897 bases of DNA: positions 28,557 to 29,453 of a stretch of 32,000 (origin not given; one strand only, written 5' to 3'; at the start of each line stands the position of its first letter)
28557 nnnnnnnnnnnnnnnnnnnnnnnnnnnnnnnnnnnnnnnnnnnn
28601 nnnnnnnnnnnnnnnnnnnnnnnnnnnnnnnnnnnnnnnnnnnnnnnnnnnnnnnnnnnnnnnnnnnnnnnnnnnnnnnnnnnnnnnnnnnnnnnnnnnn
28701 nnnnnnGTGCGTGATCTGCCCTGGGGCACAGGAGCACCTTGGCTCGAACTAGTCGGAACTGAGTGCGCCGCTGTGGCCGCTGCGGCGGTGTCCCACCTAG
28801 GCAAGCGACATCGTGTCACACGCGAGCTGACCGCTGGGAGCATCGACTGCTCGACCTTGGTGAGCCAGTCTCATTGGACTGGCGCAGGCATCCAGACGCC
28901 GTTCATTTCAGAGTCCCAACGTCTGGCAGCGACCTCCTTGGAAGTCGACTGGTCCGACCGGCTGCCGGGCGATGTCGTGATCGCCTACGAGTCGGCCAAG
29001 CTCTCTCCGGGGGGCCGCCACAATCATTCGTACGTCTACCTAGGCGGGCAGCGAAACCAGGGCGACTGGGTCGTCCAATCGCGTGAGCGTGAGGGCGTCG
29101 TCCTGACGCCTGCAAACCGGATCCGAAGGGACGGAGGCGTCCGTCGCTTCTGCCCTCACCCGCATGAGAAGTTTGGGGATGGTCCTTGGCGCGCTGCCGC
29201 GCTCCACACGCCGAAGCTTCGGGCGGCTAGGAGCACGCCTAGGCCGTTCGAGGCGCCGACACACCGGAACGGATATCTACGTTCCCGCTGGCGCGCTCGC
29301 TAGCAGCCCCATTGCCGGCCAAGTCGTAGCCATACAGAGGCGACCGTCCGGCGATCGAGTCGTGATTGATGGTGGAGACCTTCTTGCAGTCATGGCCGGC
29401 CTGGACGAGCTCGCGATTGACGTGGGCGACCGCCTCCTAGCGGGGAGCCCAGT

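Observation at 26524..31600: Compact five-gene cluster of unknown function wedged between argG and an IS256-like end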

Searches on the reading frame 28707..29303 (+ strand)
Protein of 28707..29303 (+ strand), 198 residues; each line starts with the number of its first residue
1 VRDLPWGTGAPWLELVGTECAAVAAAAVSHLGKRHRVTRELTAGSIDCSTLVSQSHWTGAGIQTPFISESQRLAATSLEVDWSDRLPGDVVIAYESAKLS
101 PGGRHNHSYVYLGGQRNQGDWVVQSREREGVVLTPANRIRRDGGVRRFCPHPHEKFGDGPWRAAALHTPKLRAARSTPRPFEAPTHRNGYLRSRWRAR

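Call 3: search_protein_families(library=pfam, proteins=[window:28707-29303:+], max_evalue=0.1)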
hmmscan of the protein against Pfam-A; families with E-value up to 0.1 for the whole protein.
window:28707-29303:+ (198 aa): 1 family
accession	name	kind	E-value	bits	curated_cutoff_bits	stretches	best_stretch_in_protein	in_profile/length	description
PF00877.26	NLPC_P60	-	0.00047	20.5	23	1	45-116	13-76/105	NlpC/P60 family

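Call 9: search_protein_families(library=ncbifam, proteins=[window:28707-29303:+], max_evalue=0.1)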
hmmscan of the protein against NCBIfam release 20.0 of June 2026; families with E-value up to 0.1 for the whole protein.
window:28707-29303:+ (198 aa): 1 family
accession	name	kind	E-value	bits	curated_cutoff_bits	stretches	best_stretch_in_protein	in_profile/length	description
NF038345.1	wall_hydro_RipC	exception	0.00021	20.8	425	1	16-97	247-324/362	peptidoglycan hydrolase RipC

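Call 10: search_protein_families(library=padloc, proteins=[window:28707-29303:+], max_evalue=0.1)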
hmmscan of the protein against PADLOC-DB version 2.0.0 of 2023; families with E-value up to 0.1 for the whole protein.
window:28707-29303:+ (198 aa): 0 families

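Call 11: search_protein_families(library=phrogs, proteins=[window:28707-29303:+], max_evalue=0.1)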
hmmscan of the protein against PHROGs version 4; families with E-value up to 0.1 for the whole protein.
window:28707-29303:+ (198 aa): 1 family
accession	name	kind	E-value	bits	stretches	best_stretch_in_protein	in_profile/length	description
phrog_329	-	tail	0.0026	17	1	21-139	536-644/949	minor tail protein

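Call 35: search_protein_families(library=pfam, proteins=[P0125, P0137, P0148, P0149, P0152, P0163, P0180, P0082, P0055, P0056], max_evalue=0.01)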
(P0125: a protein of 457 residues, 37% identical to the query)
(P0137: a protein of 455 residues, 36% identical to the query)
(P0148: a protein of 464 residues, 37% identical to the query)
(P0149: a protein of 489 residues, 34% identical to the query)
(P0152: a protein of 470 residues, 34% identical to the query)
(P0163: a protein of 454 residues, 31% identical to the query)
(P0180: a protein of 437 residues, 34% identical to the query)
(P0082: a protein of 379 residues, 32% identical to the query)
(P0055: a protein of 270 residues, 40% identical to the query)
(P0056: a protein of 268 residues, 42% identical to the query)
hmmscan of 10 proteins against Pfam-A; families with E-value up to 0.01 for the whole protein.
P0125 (457 aa): 3 families
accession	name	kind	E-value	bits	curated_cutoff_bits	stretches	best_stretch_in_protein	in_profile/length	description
PF00535.33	Glycos_transf_2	-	4.6e-17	62.9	23.3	1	222-340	2-129/168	Glycosyl transferase family 2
PF13641.12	Glyco_tranf_2_3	-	0.00075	20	27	1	222-403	15-195/230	Glycosyltransferase like family 2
PF07695.17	7TMR-DISM_7TM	-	0.0088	16.4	29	0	143-199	30-90/205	7TM diverse intracellular signalling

P0137 (455 aa): 2 families
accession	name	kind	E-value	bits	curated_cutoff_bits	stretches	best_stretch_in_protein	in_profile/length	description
PF00535.33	Glycos_transf_2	-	1.4e-17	64.6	23.3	1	243-392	2-166/168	Glycosyl transferase family 2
PF13506.12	Glyco_transf_21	-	0.0012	18.8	21.7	0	304-346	25-67/174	Glycosyl transferase family 21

P0148 (464 aa): 1 family
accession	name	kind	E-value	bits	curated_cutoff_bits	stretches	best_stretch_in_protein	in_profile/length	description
PF00535.33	Glycos_transf_2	-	9.3e-16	58.6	23.3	1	237-386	2-164/168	Glycosyl transferase family 2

P0149 (489 aa): 1 family
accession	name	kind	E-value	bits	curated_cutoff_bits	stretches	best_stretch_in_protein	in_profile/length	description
PF00535.33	Glycos_transf_2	-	1.2e-10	42.1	23.3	1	246-389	1-158/168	Glycosyl transferase family 2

P0152 (470 aa): 2 families
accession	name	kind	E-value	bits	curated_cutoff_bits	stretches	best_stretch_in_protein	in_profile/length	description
PF00535.33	Glycos_transf_2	-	2.2e-13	51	23.3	1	261-388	28-164/168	Glycosyl transferase family 2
PF13506.12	Glyco_transf_21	-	0.0086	16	21.7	0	300-388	24-114/174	Glycosyl transferase family 21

P0163 (454 aa): 1 family
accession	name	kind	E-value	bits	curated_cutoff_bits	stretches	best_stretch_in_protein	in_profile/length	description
PF00535.33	Glycos_transf_2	-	5.4e-14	52.9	23.3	1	236-382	2-163/168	Glycosyl transferase family 2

P0180 (437 aa): 1 family
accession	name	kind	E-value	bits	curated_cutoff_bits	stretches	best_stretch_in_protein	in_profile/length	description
PF00535.33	Glycos_transf_2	-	1.2e-16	61.5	23.3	1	222-340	1-128/168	Glycosyl transferase family 2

P0082 (379 aa): 0 families

P0055 (270 aa): 0 families

P0056 (268 aa): 0 families

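Call 52: search_protein_families(library=pfam, proteins=[L020:11321-14560:+, L012:11600-12457:+, L012:12813-14237:+, L012:14206-15567:+, L012:7051-9045:+, L012:9224-9973:-, L021:8205-9023:+, L021:9027-10358:+, L021:10454-12349:+, L021:5619-6329:-], max_evalue=0.01)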
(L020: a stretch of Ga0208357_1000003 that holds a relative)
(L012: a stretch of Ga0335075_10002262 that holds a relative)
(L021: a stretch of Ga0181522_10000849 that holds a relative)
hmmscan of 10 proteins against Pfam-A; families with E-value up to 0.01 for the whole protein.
L020:11321-14560:+ (1080 aa): 2 families
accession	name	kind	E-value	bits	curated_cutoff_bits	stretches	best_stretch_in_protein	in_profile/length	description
PF07719.23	TPR_2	-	0.0025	18.2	27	0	457-485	1-29/34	Tetratricopeptide repeat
PF13646.12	HEAT_2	-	0.0036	18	27.7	1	991-1064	8-82/88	HEAT repeats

L012:11600-12457:+ (286 aa): 0 families

L012:12813-14237:+ (475 aa): 0 families

L012:14206-15567:+ (454 aa): 5 families
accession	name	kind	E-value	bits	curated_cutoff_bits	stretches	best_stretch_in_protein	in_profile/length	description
PF08245.18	Mur_ligase_M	-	1.6e-13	51.5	24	1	128-237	1-126/200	Mur ligase middle domain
PF02875.26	Mur_ligase_C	-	9.6e-09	36.6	28.4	1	312-427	2-126/127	Mur ligase, glutamate ligase domain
PF21799.2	MurD-like_N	-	0.00094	19.9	27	1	34-111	6-88/88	Mur ligase MurD-like, N-terminal domain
PF02826.25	2-Hacid_dh_C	-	0.0012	18.7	25.1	1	17-87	25-96/178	D-isomer specific 2-hydroxyacid dehydrogenase, NAD binding domain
PF02548.21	Pantoate_transf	-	0.0015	18.5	28.7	1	53-124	76-148/259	Ketopantoate hydroxymethyltransferase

L012:7051-9045:+ (665 aa): 3 families
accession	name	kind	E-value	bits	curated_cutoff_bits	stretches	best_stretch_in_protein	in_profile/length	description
PF00728.28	Glyco_hydro_20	-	5.4e-109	365.2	22.3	1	261-605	1-347/348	Glycosyl hydrolase family 20, catalytic domain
PF02838.20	Glyco_hydro_20b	-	1.7e-23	84.1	26.1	1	124-257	3-123/124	Glycosyl hydrolase family 20, domain 2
PF14845.11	Glycohydro_20b2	-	0.0053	17.9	27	0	200-232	97-130/130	beta-acetyl hexosaminidase like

L012:9224-9973:- (250 aa): 0 families

L021:8205-9023:+ (273 aa): 0 families

L021:9027-10358:+ (444 aa): 2 families
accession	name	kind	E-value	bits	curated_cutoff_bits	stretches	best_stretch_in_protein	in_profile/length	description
PF00589.27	Phage_integrase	-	5.7e-09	36.4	27.1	1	263-405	28-163/172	Phage integrase family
PF02899.23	Phage_int_SAM_1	-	0.0032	18.1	22.3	0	172-217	36-81/83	Phage integrase, N-terminal SAM-like domain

L021:10454-12349:+ (632 aa): 1 family
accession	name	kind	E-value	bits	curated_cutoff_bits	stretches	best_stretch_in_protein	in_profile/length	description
PF18998.6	Flg_new_2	-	2.2e-11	44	23.6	1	429-487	10-72/73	Divergent InlB B-repeat domain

L021:5619-6329:- (237 aa): 3 families
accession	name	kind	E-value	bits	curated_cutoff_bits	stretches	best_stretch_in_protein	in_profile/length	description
PF03852.21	Vsr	-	4.4e-15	55.7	27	1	103-165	11-69/74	DNA mismatch endonuclease Vsr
PF18741.7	MTES_1575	-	0.00093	19.7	38.2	0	184-224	52-92/96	REase_MTES_1575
PF04480.18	DUF559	-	0.0021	18.4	20.6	0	186-224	66-107/109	Protein of unknown function (DUF559)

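Call 59: search_protein_families(library=pfam, proteins=[L012:12813-14237:+, L012:9224-9973:-, L004:5808-7151:+, L002:12019-12522:-], max_evalue=1)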
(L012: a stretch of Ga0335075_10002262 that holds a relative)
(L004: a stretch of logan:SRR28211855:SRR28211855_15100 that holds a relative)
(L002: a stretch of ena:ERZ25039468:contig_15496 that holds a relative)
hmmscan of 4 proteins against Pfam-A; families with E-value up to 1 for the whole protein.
L012:12813-14237:+ (475 aa): 1 family
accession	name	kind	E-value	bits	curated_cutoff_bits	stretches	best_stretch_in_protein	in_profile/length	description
PF05778.17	Apo-CIII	-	0.3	11.1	34.1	1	321-339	39-57/69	Apolipoprotein CIII (Apo-CIII)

L012:9224-9973:- (250 aa): 1 family
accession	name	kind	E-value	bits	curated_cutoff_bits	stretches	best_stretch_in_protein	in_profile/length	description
PF24623.2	Phage_zn_bind_8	-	0.49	10.6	24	1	99-123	6-26/57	Putative DNA-binding phage zinc finger domain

L004:5808-7151:+ (447 aa): 1 family
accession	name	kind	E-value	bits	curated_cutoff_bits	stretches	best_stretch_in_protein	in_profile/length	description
PF05772.17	NinB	-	0.096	12.9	23.8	1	15-62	21-68/131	NinB protein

L002:12019-12522:- (167 aa): 0 families

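Call 81: search_protein_families(library=padloc, proteins=[L004:473-2395:-, L004:5808-7151:+, L015:6517-7146:+, L015:7197-7919:+, L015:8104-10653:+, L020:11321-14560:+, L002:4707-7991:+, L002:13040-15934:-], max_evalue=0.001)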
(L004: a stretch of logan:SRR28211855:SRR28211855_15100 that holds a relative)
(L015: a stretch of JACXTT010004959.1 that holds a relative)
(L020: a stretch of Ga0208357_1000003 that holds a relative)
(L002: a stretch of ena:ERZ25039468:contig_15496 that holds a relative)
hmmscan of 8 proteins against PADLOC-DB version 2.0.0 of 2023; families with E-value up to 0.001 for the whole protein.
L004:473-2395:- (640 aa): 68 families (the best 25 are shown)
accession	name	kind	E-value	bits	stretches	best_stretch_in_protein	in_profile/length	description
PDLC02980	AriA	-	8.4e-16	56.8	1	284-398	189-302/304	-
PDLC02358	Old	-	2.2e-13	47.9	2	350-478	279-409/578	Old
PDLC02979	AriA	-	2.3e-13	48.7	2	1-48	1-47/373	-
PDLC00075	GajA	-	9.9e-13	45.4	1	316-396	231-307/536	AAA ATPase domain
PDLC00096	GajA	-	1.6e-11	41.7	2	3-45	3-45/630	AAA ATPase domain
PDLC04168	GajA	-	1.7e-11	41.5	1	344-522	265-440/570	-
PDLC00091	GajA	-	3.3e-11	40.7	2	351-476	292-414/627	AAA ATPase domain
PDLC02335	AbiLi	-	2.1e-10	38.1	1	3-399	50-241/326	AbiLi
PDLC00271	PtuA1|PtuA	-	2.9e-10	38.3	1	1-47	1-46/421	AAA ATPase domain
PDLC00278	PtuA1|PtuA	-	3.6e-10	37.7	1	1-45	1-44/436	AAA ATPase domain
PDLC00311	PtuA1|PtuA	-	7.9e-10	36.3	1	351-415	303-367/455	AAA ATPase domain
PDLC04135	mad3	-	1.2e-09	36.2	1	2-44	1-42/374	mads_3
PDLC00069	GajA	-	1.7e-09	34.7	1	356-398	335-380/687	AAA ATPase domain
PDLC02913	ATPase_I-A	-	3.7e-09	34.3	1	2-47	53-97/508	-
PDLC04178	HEC-01A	-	4e-09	34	1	334-401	265-333/399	-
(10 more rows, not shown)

L004:5808-7151:+ (447 aa): 0 families

L015:6517-7146:+ (209 aa): 0 families

L015:7197-7919:+ (240 aa): 2 families
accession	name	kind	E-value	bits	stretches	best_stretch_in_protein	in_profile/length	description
PDLC03987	PD-Lambda-3_B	-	3.5e-09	34.3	1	129-234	162-264/270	-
PDLC02412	Aga_HEPN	-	6.5e-05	20.1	1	107-224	250-370/382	Class II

L015:8104-10653:+ (849 aa): 57 families (the best 25 are shown)
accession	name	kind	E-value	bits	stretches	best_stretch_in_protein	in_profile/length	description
PDLC04135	mad3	-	1.5e-15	55.7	1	41-423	15-345/374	mads_3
PDLC02979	AriA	-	2.4e-15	55.2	2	212-403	191-373/373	-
PDLC02980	AriA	-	3e-12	45.1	2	293-404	220-304/304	-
PDLC00091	GajA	-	5.5e-11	40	2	349-524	292-470/627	AAA ATPase domain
PDLC02358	Old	-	9.5e-11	39.2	2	42-91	18-66/578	Old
PDLC04168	GajA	-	2.3e-10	37.8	1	385-534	304-442/570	-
PDLC02981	AriAB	-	9.4e-10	35.8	1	313-405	292-379/694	-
PDLC00071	GajA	-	1.9e-09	34.8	1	356-525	276-438/588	AAA ATPase domain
PDLC00096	GajA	-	3.3e-09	34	1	355-476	290-410/630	AAA ATPase domain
PDLC00095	GajA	-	6e-09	33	1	39-79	14-54/752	AAA ATPase domain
PDLC02335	AbiLi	-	8e-09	33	1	6-421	53-257/326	AbiLi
PDLC00093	GajA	-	8e-09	32.7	1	39-79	14-54/736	AAA ATPase domain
PDLC03878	NsnB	-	1.1e-08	33.2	1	49-405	22-283/345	-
PDLC00293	PtuA1|PtuA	-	1.2e-08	32.3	1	357-417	340-400/527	AAA ATPase domain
PDLC00099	GajA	-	1.9e-08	31.7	1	40-76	21-57/626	AAA ATPase domain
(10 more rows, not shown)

L020:11321-14560:+ (1080 aa): 1 family
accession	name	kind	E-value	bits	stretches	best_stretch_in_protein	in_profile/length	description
PDLC05050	PDC-S60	-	1.1e-13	48.4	1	12-180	3-171/906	-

L002:4707-7991:+ (1094 aa): 5 families
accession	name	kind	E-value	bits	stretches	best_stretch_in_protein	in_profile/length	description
PDLC00734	PycC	-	6.1e-15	53.2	1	3-136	192-338/374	Pycsar cyclase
PDLC02367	PycC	-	8.7e-09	33.1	1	2-138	45-188/226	-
PDLC02370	PycC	-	1.8e-05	22.2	1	3-142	84-238/340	-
PDLC00766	PycC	-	0.00024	18.6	1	2-78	45-121/232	Pycsar cyclase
PDLC02369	PycC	-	0.00078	17.1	0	2-140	48-189/248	-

L002:13040-15934:- (964 aa): 9 families
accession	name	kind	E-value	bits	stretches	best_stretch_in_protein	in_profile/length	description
PDLC04135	mad3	-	1.1e-96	322.6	2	634-947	10-366/374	mads_3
PDLC04140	mad8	-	5.6e-39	132.5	3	632-909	12-238/314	mads_8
PDLC03878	NsnB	-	2.7e-07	28.7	0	638-670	11-44/345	-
PDLC02980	AriA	-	5.6e-07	27.8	1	849-901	244-296/304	-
PDLC04032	PD-T4-4_A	-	0.0001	19.4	0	524-562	350-388/474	-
PDLC03859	LmuB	-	0.00021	18.6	0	18-41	17-40/611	-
PDLC04164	AriA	-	0.00034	18.2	0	652-675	32-55/253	-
PDLC04242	PDC-M01A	-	0.00059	16.2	0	842-908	403-470/566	-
PDLC02911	VakA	-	0.00085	17.9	0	28-42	5-19/163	-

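Call 83: search_protein_families(library=pfam, proteins=[L015:6517-7146:+, L015:7197-7919:+, L015:8104-10653:+, L015:10679-12298:-, L015:1694-2386:+, L015:917-1567:+, L014:17-613:+, L014:4429-4899:+, L021:4573-5694:-, L004:5808-7151:+], max_evalue=0.01)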
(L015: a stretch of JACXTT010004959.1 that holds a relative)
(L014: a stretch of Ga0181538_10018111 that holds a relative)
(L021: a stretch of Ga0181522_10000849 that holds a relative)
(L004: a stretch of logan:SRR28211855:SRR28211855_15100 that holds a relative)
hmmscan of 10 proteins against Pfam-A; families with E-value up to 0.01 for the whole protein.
L015:6517-7146:+ (209 aa): 10 families
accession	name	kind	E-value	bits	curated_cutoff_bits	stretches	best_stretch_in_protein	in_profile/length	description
PF13671.12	AAA_33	-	3.2e-12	47.4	27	1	19-166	1-141/143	AAA domain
PF13191.12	AAA_16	-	0.00013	22.9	32.6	1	15-115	22-85/167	AAA ATPase domain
PF24883.2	NPHP3_N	-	0.0002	22.1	24.8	1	15-44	20-49/164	Nephrocystin 3, N-terminal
PF08433.16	KTI12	-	0.0002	21.4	22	1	19-44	3-28/271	Chromatin associated protein KTI12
PF06414.18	Zeta_toxin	-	0.00028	20.8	22.3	0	18-52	17-52/199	Zeta toxin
PF00004.35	AAA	-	0.0026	18.6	21.2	1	20-55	1-36/131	ATPase family associated with various cellular activities (AAA)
PF13238.12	AAA_18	-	0.005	17.7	29.4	1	20-39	1-20/128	AAA domain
PF20720.3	nSTAND3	-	0.0054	16.9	27.2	1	18-44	18-44/155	Novel STAND NTPase 3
PF00005.33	ABC_tran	-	0.0067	17.5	25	0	19-48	13-42/137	ABC transporter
PF13555.12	AAA_29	-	0.0067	16.6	27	0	18-43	23-48/61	P-loop containing region of AAA domain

L015:7197-7919:+ (240 aa): 1 family
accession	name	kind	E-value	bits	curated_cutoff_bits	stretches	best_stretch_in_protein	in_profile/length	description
PF09509.15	Hypoth_Ymh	-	1e-28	100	25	1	108-229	2-118/119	Protein of unknown function (Hypoth_ymh)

L015:8104-10653:+ (849 aa): 6 families
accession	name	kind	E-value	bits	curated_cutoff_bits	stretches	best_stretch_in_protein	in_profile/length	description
PF13304.12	AAA_21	-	7.9e-13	49.6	27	2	293-404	220-304/304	AAA domain, putative AbiEii toxin, Type IV TA system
PF13175.12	AAA_15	-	9.2e-13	49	32.1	2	41-86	16-55/374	AAA ATPase domain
PF13555.12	AAA_29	-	1.3e-06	28.5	27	1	44-77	17-51/61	P-loop containing region of AAA domain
PF13476.12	AAA_23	-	2e-06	29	27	1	42-95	13-67/201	AAA domain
PF02463.25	SMC_N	-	1.2e-05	25.3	40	1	42-80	18-58/220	RecF/RecN/SMC N terminal domain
PF13514.12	AAA_27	-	0.004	17.2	22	0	47-74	25-52/206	AAA domain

L015:10679-12298:- (539 aa): 0 families

L015:1694-2386:+ (230 aa): 0 families

L015:917-1567:+ (216 aa): 0 families

L014:17-613:+ (198 aa): 3 families
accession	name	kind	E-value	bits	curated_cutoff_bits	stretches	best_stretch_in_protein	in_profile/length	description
PF01609.27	DDE_Tnp_1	-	6.7e-27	95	23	1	8-158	3-192/200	Transposase DDE domain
PF13586.12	DDE_Tnp_1_2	-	2.1e-07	31.7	29.2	1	117-164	36-83/86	Transposase DDE domain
PF13612.12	DDE_Tnp_1_3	-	0.0037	17.7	27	1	19-97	29-96/155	Transposase DDE domain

L014:4429-4899:+ (156 aa): 7 families
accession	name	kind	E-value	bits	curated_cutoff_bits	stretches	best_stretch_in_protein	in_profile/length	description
PF00903.31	Glyoxalase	-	1.3e-15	58.3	20.6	1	30-135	5-120/121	Glyoxalase/Bleomycin resistance protein/Dioxygenase superfamily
PF18029.7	Glyoxalase_6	-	1.3e-09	39.1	23.6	1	30-135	2-104/106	Glyoxalase-like domain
PF12681.13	Glyoxalase_2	-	5.2e-08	33.3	30.1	1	30-134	4-111/118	Glyoxalase-like domain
PF22677.2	Ble-like_N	-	1.4e-06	28.4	24.5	1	31-54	6-29/41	Bleomycin resistance protein-like N-terminal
PF13669.12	Glyoxalase_4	-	0.00022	21.9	27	0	34-113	7-96/109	Glyoxalase/Bleomycin resistance protein/Dioxygenase superfamily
PF19581.5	Glyoxalase_7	-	0.00093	19.6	23.6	1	33-138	21-128/133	Glyoxalase superfamily protein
PF22659.2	YycE-like_C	-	0.0033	17.8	27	1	96-137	14-54/55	YycE-like C-terminal domain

L021:4573-5694:- (374 aa): 1 family
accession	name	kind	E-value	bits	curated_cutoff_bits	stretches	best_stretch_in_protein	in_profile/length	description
PF00145.23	DNA_methylase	-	1.4e-52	179.6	22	1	27-354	2-322/324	C-5 cytosine-specific DNA methylase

L004:5808-7151:+ (447 aa): 0 families
